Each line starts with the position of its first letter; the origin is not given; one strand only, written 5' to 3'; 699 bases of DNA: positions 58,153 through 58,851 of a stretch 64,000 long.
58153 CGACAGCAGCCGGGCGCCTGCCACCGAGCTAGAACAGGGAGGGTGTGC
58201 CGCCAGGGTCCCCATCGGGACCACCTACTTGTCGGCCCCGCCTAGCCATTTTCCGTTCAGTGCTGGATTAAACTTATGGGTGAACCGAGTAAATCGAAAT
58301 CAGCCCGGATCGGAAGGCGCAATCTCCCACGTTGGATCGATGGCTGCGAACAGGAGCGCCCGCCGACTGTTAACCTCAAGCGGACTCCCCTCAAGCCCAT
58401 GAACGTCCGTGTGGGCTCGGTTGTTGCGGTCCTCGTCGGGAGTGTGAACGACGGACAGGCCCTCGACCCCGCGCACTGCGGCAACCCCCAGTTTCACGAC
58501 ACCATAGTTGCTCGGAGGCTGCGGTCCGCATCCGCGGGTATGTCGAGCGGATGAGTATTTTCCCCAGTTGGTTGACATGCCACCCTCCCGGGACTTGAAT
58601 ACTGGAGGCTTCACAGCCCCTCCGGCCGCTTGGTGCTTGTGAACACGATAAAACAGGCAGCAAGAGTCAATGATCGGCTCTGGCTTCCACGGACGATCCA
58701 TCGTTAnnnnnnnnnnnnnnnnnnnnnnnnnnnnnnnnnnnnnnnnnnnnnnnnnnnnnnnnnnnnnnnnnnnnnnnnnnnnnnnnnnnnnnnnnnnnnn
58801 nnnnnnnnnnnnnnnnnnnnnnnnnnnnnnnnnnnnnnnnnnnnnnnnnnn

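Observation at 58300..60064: Lower-GC, tightly packed three-gene operon of unknown proteins at the attR-proximal end of the island (candidate novel defence/toxin module)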

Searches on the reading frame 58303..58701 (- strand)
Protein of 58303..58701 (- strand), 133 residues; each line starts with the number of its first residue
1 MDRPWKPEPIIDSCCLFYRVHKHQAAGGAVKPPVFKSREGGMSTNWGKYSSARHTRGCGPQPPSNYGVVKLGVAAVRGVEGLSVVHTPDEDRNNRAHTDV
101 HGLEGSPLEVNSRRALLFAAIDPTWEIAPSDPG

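Call 3: search_protein_families(library=pfam, proteins=[window:58303-58701:-], max_evalue=1)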
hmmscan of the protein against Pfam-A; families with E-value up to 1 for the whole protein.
window:58303-58701:- (133 aa): 1 family
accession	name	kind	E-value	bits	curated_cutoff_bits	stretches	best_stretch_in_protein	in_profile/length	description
PF11575.13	FhuF_C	-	0.17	12.3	20.5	1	13-20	3-10/21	FhuF 2Fe-2S C-terminal domain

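Call 4: search_protein_families(library=padloc, proteins=[window:58303-58701:-], max_evalue=1)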
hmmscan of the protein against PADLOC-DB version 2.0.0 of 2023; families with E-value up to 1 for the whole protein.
window:58303-58701:- (133 aa): 0 families

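Call 10: search_protein_families(library=phrogs, proteins=[window:58303-58701:-], max_evalue=0.1)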
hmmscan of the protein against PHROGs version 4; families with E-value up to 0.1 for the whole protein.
window:58303-58701:- (133 aa): 0 families

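Call 11: search_protein_families(library=ncbifam, proteins=[window:58303-58701:-], max_evalue=1)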
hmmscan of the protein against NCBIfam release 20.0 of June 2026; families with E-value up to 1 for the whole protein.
window:58303-58701:- (133 aa): 0 families

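Call 12: search_solved_structures(query=window:58303-58701:-, max_evalue=10)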
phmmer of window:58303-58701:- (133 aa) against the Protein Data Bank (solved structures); distinct sequences matched with E-value up to 10: 2.
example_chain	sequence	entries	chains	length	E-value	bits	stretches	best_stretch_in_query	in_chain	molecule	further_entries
5whs_A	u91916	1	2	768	1.8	11.8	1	69-103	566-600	Catalase-peroxidase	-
5whq_A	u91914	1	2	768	1.8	11.8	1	69-103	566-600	Catalase-peroxidase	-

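Call 14: find_homologous_proteins(query=window:58303-58701:-, max_evalue=0.001)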
Query window:58303-58701:- (133 aa): 4 proteins with E <= 0.001 among 59 candidates.
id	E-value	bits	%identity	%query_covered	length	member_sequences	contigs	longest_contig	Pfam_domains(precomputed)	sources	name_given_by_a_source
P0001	2.5e-64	233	99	78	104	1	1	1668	-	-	-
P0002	1.2e-43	166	59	96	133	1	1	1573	-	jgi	jgi:hypothetical protein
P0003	1.1e-19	89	49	74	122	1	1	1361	-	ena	-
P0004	5.8e-14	70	40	96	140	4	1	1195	-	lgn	-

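Call 19: find_encoding_contigs(protein=P0002, flank=10000)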
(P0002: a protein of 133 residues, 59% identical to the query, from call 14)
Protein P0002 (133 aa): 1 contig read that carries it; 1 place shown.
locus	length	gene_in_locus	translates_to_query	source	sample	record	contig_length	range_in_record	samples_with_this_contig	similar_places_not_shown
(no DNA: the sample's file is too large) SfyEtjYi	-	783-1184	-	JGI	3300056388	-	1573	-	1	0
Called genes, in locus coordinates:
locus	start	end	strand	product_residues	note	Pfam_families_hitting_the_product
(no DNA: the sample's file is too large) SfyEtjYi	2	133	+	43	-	?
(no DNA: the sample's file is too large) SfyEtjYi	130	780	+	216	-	-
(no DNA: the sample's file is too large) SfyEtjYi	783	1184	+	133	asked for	-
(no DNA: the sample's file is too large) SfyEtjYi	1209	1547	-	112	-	-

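Call 29: find_encoding_contigs(protein=P0004, flank=10000)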
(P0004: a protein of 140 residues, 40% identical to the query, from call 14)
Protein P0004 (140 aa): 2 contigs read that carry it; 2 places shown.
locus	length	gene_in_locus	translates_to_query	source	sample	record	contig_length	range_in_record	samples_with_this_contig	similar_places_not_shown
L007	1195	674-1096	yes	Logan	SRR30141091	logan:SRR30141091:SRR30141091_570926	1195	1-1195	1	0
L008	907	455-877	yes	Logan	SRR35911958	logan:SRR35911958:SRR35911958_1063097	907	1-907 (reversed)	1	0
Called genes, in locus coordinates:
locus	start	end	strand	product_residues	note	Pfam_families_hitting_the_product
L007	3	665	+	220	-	?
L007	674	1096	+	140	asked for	-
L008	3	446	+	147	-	?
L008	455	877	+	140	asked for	-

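Call 30: find_encoding_contigs(protein=P0003, flank=10000)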
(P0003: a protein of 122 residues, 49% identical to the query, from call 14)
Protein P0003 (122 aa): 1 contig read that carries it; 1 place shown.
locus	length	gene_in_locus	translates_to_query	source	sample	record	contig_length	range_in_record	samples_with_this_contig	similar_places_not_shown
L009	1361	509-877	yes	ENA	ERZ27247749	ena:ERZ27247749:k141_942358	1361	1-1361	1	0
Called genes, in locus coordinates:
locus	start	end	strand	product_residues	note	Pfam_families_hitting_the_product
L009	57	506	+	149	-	-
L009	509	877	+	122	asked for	-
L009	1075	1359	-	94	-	?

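Call 41: predict_structure(alignment_id=A1)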
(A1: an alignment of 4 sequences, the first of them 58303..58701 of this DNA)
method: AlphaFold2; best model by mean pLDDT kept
length: 133 residues; sequences in the alignment: 4
mean_pLDDT: 61.3   pTM: 0.58
mean pLDDT of the five models: 61.3, 59.1, 52.6, 48.3, 46.2
residues with pLDDT >= 90: 0; 70-90: 44; 50-70: 56; < 50: 33
segments of 3 or more residues with pLDDT < 50: 1-3, 28-48, 129-133
pLDDT, mean of each block of 10 residues (from residue 1): 60 74 50 37 43 66 68 81 71 57 72 72 54 35
secondary structure, 60 per line:
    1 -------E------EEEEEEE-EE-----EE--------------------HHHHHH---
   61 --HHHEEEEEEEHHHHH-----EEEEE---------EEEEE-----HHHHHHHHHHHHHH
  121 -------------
elements in order: E15-21 H52-57 E66-72 H73-77 E83-87 E97-101 H107-120

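Call 42: search_protein_representatives(alignment_id=A1)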
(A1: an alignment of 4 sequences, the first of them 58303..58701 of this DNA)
Query: 4 sequences, 138 profile positions. Proteins with E-value up to 0.001 (for the whole library): 932; up to 1e-10: 607; up to 1e-30: 12. The best 150 are listed.
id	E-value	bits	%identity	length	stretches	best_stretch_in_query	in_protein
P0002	8.5e-62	223.6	-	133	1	1-138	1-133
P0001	8.1e-46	171.9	-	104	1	30-137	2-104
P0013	6.7e-36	139.7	-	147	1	2-137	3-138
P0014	1.1e-33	132.5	-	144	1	2-114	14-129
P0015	5.5e-33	130.3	-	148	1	3-134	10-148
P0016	3.0e-32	127.9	-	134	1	1-133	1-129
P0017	4.2e-32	127.4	-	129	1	1-136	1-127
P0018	1.9e-31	125.3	-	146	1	2-135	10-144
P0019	2.6e-31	124.9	-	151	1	2-104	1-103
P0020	2.9e-31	124.7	-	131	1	2-110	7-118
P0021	5.1e-31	123.9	-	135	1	1-135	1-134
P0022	6.4e-31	123.6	-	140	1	2-134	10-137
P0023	1.3e-30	122.6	-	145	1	2-133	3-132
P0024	1.4e-30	122.5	-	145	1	3-130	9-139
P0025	1.5e-30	122.4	-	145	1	2-134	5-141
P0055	3.0e-27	111.7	-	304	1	2-106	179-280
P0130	1.2e-23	100.1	-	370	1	2-116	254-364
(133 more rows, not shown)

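Call 48: search_solved_structures(query=A4, max_evalue=10, show_alignments=2)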
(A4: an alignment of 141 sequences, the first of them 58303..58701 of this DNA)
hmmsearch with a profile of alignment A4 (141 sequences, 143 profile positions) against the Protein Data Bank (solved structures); distinct sequences matched with E-value up to 10: 0.

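Call 49: search_protein_families(library=pfam, alignment_id=A4, max_evalue=0.1)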
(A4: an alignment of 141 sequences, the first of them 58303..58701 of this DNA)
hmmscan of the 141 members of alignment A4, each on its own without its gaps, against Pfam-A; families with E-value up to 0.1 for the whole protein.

A. member 1, window:58303-58701:- (133 aa): 0 families

B. families by the number of members that match (of 141 scanned): 4 families
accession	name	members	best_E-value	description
PF06688.16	DUF1187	2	0.0051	Protein of unknown function (DUF1187)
PF01180.27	DHO_dh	1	0.0078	Dihydroorotate dehydrogenase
PF24936.1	DUF7753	1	0.013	Domain of unknown function (DUF7753)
PF02351.21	GDNF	1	0.095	GDNF/GAS1 domain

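Call 53: find_related_loci(query=A5, collection=metagenome_contigs, flank=8000)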
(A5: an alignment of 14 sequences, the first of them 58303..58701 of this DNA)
Query A5 (133 aa) in metagenome_contigs; peptide patterns used: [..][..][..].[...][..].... (x = any residue, [..] = any of these).
178 stretches matched a pattern; 146 encode a relative of the query (tblastn E <= 1e-3); the best 80 are kept; 80 distinct loci.
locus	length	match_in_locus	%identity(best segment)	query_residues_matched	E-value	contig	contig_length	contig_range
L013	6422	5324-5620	49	5-102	5e-25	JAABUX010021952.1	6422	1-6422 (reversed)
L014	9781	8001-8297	48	5-102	1e-24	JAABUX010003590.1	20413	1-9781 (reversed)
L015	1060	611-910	45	5-106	6e-25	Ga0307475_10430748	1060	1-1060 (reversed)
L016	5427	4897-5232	40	5-118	6e-24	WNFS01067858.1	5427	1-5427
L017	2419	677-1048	38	1-121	3e-23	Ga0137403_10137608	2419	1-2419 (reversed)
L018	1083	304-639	46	5-117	3e-23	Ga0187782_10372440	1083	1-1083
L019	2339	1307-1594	45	8-105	1e-22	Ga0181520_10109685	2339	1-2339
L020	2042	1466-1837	38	1-121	2e-22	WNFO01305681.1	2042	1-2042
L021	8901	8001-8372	38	1-121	3e-22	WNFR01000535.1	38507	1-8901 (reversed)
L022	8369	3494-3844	42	5-118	3e-22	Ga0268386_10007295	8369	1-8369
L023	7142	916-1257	40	2-110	1e-21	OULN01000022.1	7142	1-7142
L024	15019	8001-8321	42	8-118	2e-21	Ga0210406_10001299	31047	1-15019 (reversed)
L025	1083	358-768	39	5-132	1e-21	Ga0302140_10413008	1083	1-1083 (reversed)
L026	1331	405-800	37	5-129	3e-21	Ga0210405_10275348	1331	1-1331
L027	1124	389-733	40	5-118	2e-21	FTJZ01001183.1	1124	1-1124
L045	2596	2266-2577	42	5-106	9e-20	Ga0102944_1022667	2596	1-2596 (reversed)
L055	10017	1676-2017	37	8-127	3e-19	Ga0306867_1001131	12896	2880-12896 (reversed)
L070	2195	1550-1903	38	5-121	2e-18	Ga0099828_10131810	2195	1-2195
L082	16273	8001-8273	39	8-100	1e-17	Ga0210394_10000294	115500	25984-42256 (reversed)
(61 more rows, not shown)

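Call 54: find_related_loci(query=A5, collection=viral_contigs, flank=8000)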
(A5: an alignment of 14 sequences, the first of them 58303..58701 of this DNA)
Query A5 (133 aa) in viral_contigs; peptide patterns used: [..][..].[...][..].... (x = any residue, [..] = any of these).
29 stretches matched a pattern; 1 encode a relative of the query (tblastn E <= 1e-3); 1 distinct loci.
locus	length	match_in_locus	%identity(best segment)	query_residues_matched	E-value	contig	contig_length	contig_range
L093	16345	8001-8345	44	1-106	6e-21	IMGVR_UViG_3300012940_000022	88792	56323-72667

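Call 55: predict_structure(alignment_id=A4)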
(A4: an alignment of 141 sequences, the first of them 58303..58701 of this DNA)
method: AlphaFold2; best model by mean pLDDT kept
length: 133 residues; sequences in the alignment: 141
mean_pLDDT: 96.2   pTM: 0.89
mean pLDDT of the five models: 96.2, 96.1, 96.1, 96.1, 95.7
residues with pLDDT >= 90: 124; 70-90: 8; 50-70: 1; < 50: 0
segments of 3 or more residues with pLDDT < 50: none
pLDDT, mean of each block of 10 residues (from residue 1): 92 98 93 96 98 97 97 98 98 97 97 98 94 86
secondary structure, 60 per line:
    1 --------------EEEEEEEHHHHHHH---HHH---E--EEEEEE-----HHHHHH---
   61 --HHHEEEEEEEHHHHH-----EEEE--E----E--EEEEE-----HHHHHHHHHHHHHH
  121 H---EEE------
elements in order: E15-21 H22-28 E41-46 H52-57 E66-72 H73-77 E83-86 E97-101 H107-121 E125-127

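Call 60: fold_search(model_id=the predicted structure, library=pdb)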
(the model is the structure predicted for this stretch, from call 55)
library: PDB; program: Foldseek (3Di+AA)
matches with E <= 10: 188; with E <= 0.001: 0
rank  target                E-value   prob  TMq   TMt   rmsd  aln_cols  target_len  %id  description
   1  6w2d_v                7.0e-01  0.07  0.17  0.10  10.6       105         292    8  Structures of Capsid and Capsid-Associated Tegument Complex inside the Epstein-Barr Virus (released 2020-07-15)
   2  3f0w                  7.0e-01  0.04  0.17  0.15  11.7       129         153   13  Human NUMB-like protein, phosphotyrosine interaction domain (released 2008-11-04)
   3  2ehb_D                7.5e-01  0.05  0.19  0.20  15.3       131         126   11  The structure of the C-terminal domain of the protein kinase AtSOS2 bound to the calcium sensor AtSOS3 (released 2007-09-25)
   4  4rt0_B                1.3e+00  0.05  0.21  0.25  14.1       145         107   11  Structure of the Alg44 PilZ domain from Pseudomonas aeruginosa PAO1 in complex with c-di-GMP (released 2015-04-08)
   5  3dpq_B                1.3e+00  0.02  0.15  0.11  14.3       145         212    9  Crystal structure of the substrate binding domain of E. coli DnaK in complex with a long pyrrhocoricin-derived inhibit (released 2009-03-10)
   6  5wi2_B                1.4e+00  0.06  0.17  0.21  14.3        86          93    9  Crystal structure of the KA1 domain from human Chk1 (released 2017-10-04)
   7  9hny_FQ               1.6e+00  0.08  0.26  0.17  11.9       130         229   11  Mitoribosomal small subunit in complex with Mettl15 and Mettl17 (released 2025-03-26)
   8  1n9b                  1.6e+00  0.07  0.15  0.08  10.3        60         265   17  Ultrahigh resolution structure of a class A beta-lactamase: On the mechanism and specificity of the extended-spectrum SH (released 2003-04-08)
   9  7jof_D                1.6e+00  0.02  0.18  0.19  11.2       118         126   11  Calcium-bound C2A Domain from Human Dysferlin (released 2021-06-16)
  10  7ns8                  1.7e+00  0.03  0.22  0.19  14.3       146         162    9  Triphosphate tunnel metalloenzyme from Sulfolobus acidocaldarius (released 2021-06-02)
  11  2inw_B                1.7e+00  0.01  0.11  0.12  12.2       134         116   14  Crystal structure of Q83JN9 from Shigella flexneri at high resolution. Northeast Structural Genomics Consortium target (released 2006-10-24)
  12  3n4i_A                1.8e+00  0.07  0.15  0.08  10.2        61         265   20  Crystal structure of the SHV-1 D104E beta-lactamase/beta-lactamase inhibitor protein (BLIP) complex (released 2011-03-09)
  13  5njj_A                1.8e+00  0.03  0.19  0.18  14.4       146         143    9  PTB domain of human Numb isoform-1 (released 2017-12-13)
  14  4fcf                  2.0e+00  0.06  0.15  0.08  10.4        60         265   17  K234R: apo structure of inhibitor resistant beta-lactamase (released 2012-12-26)
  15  1rcj                  2.2e+00  0.06  0.15  0.08  10.4        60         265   17  Crystal structure of E166A mutant of SHV-1 beta-lactamase with the trans-enamine intermediate of tazobactam (released 2004-02-17)
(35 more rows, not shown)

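Call 61: fold_search(model_id=the predicted structure, library=viral)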
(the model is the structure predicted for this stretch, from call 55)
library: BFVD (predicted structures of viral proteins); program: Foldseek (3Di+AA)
matches with E <= 10: 170; with E <= 0.001: 0
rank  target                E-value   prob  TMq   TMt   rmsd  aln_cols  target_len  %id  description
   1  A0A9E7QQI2            2.4e-03  1.00  0.47  0.43   8.2       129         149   18  (no name in the UniProt tables at hand)
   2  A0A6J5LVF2            2.3e-01  0.77  0.46  0.23   3.8        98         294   12  Uncharacterized protein [uncultured Caudovirales phage]
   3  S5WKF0                3.2e-01  0.28  0.39  0.42   7.4       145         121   11  Putative RNA 2'-phosphotransferase [Pseudomonas phage PaBG]
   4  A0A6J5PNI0            3.6e-01  0.04  0.16  0.09  16.5       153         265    9  Uncharacterized protein [uncultured Caudovirales phage]
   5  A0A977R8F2            4.8e-01  0.02  0.14  0.15  13.2        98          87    9  (no name in the UniProt tables at hand)
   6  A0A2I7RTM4            7.9e-01  0.21  0.22  0.22   5.8        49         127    8  (no name in the UniProt tables at hand)
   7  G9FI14                9.5e-01  0.02  0.15  0.14  16.1       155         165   10  (no name in the UniProt tables at hand)
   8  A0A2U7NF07            1.1e+00  0.03  0.16  0.15  12.7       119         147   10  Uncharacterized protein [Pseudomonas phage PspYZU05]
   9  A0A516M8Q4            1.3e+00  0.09  0.14  0.07   8.3        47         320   19  (no name in the UniProt tables at hand)
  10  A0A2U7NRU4            1.4e+00  0.04  0.18  0.22  14.4       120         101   12  Uncharacterized protein [Pseudomonas phage PspYZU01]
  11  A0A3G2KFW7            1.5e+00  0.02  0.18  0.12  12.9       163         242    9  Uncharacterized protein [Arthrobacter phage Faja]
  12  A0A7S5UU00            1.6e+00  0.04  0.15  0.15   9.7        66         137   12  (no name in the UniProt tables at hand)
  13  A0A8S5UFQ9            1.6e+00  0.03  0.19  0.12  12.9       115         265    8  Uncharacterized protein [Myoviridae sp. ctcyQ27]
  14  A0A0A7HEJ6            1.7e+00  0.03  0.15  0.20   9.7        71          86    7  Uncharacterized protein [Vibrio phage J2]
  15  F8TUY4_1              1.9e+00  0.02  0.19  0.05  17.5       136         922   11  (no name in the UniProt tables at hand)
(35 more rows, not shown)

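Call 69: search_protein_families(library=padloc, alignment_id=A4, max_evalue=0.1)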
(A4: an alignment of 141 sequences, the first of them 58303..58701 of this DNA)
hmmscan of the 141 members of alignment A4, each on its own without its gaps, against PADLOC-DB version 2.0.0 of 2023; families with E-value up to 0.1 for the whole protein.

A. member 1, window:58303-58701:- (133 aa): 0 families

B. families by the number of members that match (of 141 scanned): 11 families
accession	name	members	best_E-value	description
PDLC04579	PDC-M32B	9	2.9e-06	-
PDLC04580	PDC-M32B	4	0.00019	-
PDLC04578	PDC-M32B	2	0.00066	-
PDLC02941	RT_II-A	1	0.00038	-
PDLC02945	RT_III-A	1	0.0096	-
PDLC00982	Cmr4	1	0.03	Cmr4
PDLC03535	REase_II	1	0.039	Type II restriction enzyme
PDLC01441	Cmr4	1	0.04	"CAS-III-B,CAS-III-C; effector_G7"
PDLC01059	C3a67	1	0.043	AAA-Csx3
PDLC01295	Cmr4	1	0.047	"CAS-III-B,CAS-III-C; effector_G7"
PDLC04496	PDC-M18A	1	0.053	-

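Call 79: search_dna_similar(query=window:58303-58701:-, collection=phages, mode=protein, max_evalue=0.001)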
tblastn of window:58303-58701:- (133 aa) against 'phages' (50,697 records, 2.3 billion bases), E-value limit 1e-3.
No match.

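Call 80: search_dna_similar(query=window:58303-58701:-, collection=plasmids, mode=protein, max_evalue=0.001)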
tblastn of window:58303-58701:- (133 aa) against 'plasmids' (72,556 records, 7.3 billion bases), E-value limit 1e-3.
No match.

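Call 88: search_protein_families(library=pfam, proteins=[L024:6789-7469:+, L082:6844-7524:+, L055:397-1065:+, L022:2098-2808:+, L070:253-933:+, L045:855-2273:+, L093:6458-7318:+], max_evalue=0.1)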
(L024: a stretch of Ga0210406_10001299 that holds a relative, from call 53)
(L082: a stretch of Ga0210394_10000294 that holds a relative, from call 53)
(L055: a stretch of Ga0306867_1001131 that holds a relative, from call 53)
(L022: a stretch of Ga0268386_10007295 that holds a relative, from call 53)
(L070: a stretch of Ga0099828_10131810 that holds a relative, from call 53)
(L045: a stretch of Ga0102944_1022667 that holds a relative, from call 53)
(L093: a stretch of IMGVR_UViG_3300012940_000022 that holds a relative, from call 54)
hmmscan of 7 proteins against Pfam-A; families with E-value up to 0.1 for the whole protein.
L024:6789-7469:+ (227 aa): 0 families

L082:6844-7524:+ (227 aa): 0 families

L055:397-1065:+ (223 aa): 2 families
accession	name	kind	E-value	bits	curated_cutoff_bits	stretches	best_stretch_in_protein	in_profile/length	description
PF18592.6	Tho1_MOS11_C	-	0.00042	20.6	26.8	1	183-202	17-35/37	Tho1/MOS11 C-terminal domain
PF07258.19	COMM_domain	-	0.0094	16.5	22.4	1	154-200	18-64/64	COMM domain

L022:2098-2808:+ (237 aa): 1 family
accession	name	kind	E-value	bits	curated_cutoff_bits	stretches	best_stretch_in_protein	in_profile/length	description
PF08974.15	DUF1877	-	0.013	16.1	22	0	184-227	84-127/163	Domain of unknown function (DUF1877)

L070:253-933:+ (227 aa): 0 families

L045:855-2273:+ (473 aa): 0 families

L093:6458-7318:+ (287 aa): 0 families
